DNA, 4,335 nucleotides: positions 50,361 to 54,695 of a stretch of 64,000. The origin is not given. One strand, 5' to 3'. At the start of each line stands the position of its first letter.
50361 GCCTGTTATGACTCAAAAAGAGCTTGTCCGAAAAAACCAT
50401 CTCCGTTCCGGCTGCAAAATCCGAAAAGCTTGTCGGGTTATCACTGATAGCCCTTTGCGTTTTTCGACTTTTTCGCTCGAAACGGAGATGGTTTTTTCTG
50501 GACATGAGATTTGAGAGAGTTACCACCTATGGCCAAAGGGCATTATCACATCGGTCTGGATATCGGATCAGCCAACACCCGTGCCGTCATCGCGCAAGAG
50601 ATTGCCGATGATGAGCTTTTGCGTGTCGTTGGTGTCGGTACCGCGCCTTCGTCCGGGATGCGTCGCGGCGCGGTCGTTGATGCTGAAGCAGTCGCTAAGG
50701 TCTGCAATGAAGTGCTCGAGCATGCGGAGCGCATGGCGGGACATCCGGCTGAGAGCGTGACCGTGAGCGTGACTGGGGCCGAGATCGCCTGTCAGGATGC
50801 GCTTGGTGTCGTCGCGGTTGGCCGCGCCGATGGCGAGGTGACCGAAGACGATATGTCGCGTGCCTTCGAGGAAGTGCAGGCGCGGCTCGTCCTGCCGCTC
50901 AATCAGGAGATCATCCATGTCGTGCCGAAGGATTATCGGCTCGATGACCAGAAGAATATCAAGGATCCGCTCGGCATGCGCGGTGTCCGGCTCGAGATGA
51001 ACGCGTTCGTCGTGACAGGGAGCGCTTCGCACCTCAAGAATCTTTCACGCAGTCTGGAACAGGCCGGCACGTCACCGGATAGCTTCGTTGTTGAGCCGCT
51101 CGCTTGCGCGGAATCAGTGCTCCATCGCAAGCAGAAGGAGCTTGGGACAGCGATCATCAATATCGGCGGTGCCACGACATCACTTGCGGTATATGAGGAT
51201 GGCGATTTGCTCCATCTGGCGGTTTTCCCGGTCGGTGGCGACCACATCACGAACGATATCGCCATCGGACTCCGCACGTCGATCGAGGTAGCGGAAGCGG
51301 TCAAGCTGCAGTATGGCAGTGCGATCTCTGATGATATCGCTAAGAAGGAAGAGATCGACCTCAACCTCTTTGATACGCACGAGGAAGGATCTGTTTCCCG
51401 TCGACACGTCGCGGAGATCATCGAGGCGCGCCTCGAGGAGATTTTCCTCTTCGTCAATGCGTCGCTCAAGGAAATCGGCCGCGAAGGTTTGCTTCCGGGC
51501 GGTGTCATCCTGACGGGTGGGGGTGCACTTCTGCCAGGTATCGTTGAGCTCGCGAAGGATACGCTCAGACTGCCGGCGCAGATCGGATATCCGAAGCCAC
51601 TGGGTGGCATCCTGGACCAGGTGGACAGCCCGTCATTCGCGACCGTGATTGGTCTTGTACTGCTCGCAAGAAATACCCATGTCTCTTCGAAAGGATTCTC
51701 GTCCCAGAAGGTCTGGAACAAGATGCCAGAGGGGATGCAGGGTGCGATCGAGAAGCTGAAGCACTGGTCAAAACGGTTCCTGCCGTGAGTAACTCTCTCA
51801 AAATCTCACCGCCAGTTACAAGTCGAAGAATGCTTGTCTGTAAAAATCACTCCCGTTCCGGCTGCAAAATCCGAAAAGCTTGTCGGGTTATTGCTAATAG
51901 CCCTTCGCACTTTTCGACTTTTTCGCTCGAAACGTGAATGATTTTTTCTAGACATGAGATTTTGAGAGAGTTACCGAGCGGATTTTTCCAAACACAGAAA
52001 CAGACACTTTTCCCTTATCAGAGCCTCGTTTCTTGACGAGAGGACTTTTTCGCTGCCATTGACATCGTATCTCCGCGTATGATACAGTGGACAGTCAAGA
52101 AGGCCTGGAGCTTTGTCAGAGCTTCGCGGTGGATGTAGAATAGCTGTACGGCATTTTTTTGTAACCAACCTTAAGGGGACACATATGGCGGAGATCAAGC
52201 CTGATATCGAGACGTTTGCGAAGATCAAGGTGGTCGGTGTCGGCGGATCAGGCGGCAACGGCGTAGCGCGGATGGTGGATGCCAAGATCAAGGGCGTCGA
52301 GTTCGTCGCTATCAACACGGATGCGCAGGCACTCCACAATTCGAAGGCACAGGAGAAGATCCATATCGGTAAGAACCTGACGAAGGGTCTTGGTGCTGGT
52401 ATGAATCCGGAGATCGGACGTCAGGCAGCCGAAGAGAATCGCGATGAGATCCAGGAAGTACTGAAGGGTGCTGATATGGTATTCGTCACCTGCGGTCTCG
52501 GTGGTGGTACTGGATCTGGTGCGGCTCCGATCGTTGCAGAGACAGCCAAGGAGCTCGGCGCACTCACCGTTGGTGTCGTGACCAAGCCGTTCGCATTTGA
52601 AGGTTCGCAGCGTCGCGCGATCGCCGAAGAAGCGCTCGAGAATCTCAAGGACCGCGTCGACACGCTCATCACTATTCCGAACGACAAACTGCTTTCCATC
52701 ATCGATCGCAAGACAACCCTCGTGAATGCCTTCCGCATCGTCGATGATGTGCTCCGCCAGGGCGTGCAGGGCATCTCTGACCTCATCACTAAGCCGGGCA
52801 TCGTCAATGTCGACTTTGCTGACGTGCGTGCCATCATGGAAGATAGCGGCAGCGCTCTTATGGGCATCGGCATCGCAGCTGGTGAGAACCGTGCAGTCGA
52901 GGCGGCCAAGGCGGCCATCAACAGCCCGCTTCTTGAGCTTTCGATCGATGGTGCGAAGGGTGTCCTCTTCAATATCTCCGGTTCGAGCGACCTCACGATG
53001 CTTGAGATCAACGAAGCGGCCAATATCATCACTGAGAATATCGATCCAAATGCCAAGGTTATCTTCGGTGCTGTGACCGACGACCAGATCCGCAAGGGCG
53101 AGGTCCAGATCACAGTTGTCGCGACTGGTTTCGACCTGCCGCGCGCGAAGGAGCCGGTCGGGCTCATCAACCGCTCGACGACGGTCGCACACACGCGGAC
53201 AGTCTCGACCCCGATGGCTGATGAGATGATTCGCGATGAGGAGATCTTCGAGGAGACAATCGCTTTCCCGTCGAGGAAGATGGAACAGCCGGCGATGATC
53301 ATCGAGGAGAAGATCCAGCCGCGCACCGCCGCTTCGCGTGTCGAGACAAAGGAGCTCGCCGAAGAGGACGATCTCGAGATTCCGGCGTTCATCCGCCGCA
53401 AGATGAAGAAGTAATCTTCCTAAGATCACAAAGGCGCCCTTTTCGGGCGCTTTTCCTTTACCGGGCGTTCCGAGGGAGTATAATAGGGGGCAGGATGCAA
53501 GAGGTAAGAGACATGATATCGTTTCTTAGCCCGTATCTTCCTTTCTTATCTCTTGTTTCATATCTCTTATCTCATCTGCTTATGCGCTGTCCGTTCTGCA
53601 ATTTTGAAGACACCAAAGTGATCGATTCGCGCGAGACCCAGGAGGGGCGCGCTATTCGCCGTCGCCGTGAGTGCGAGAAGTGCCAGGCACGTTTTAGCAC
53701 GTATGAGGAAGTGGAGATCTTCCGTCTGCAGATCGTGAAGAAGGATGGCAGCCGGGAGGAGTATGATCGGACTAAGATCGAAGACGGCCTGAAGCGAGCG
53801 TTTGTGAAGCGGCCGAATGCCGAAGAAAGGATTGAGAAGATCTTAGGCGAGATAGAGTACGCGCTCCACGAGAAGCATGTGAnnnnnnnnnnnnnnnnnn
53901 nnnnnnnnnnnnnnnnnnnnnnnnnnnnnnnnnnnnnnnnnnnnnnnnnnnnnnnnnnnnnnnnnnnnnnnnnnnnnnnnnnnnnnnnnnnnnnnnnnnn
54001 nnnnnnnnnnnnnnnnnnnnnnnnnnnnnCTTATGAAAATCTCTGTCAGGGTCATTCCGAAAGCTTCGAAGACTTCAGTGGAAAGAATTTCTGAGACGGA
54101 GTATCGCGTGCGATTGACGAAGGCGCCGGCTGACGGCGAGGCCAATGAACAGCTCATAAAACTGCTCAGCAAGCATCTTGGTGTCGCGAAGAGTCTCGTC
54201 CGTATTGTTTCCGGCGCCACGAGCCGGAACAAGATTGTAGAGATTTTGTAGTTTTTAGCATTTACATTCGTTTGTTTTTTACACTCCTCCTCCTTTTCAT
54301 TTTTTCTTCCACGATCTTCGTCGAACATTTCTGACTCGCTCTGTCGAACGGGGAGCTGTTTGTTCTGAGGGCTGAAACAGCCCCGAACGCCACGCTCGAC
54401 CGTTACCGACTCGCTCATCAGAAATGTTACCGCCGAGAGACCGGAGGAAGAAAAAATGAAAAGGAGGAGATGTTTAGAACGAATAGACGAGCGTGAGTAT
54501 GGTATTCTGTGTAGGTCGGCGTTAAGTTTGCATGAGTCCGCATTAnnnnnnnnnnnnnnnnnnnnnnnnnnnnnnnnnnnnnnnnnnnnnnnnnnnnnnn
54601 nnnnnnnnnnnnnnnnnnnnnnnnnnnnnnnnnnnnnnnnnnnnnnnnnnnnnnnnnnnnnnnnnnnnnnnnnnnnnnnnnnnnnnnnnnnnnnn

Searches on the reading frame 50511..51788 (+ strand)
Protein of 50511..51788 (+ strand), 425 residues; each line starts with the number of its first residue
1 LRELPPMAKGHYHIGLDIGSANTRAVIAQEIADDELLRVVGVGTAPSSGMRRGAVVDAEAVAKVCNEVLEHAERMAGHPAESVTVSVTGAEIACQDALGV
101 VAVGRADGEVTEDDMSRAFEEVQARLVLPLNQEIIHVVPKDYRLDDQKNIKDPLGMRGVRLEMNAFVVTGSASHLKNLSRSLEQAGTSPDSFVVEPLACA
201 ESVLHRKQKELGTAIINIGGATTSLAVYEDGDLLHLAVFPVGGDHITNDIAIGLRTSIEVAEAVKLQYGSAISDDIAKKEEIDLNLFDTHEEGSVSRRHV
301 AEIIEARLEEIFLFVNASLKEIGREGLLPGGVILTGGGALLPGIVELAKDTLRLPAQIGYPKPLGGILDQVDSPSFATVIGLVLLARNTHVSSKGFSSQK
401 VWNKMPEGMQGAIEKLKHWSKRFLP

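Call 81: search_protein_families(library=pfam, proteins=[window:50511-51788:+], max_evalue=0.00001)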
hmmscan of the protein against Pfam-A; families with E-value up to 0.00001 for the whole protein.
window:50511-51788:+ (425 aa): 4 families
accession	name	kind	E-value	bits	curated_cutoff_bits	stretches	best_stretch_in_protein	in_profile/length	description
PF14450.12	FtsA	-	9e-43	146.1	31.8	1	214-381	1-127/127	Cell division protein FtsA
PF02491.25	SHS2_FTSA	-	3.4e-22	79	25.4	1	89-169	1-79/79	SHS2 domain inserted in FTSA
PF06723.19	MreB_Mbl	-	9.8e-15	54.6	27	1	181-359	115-304/327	MreB/Mbl protein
PF11104.14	PilM_2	-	1.7e-08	34.2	27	0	191-267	159-236/340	Type IV pilus assembly protein PilM;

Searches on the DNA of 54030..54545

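Call 78: search_rna_families(source=window, start=54030, end=54545, threshold=evalue, max_evalue=0.1)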
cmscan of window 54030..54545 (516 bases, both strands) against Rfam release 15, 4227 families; matches with E-value up to 0.1: 0.
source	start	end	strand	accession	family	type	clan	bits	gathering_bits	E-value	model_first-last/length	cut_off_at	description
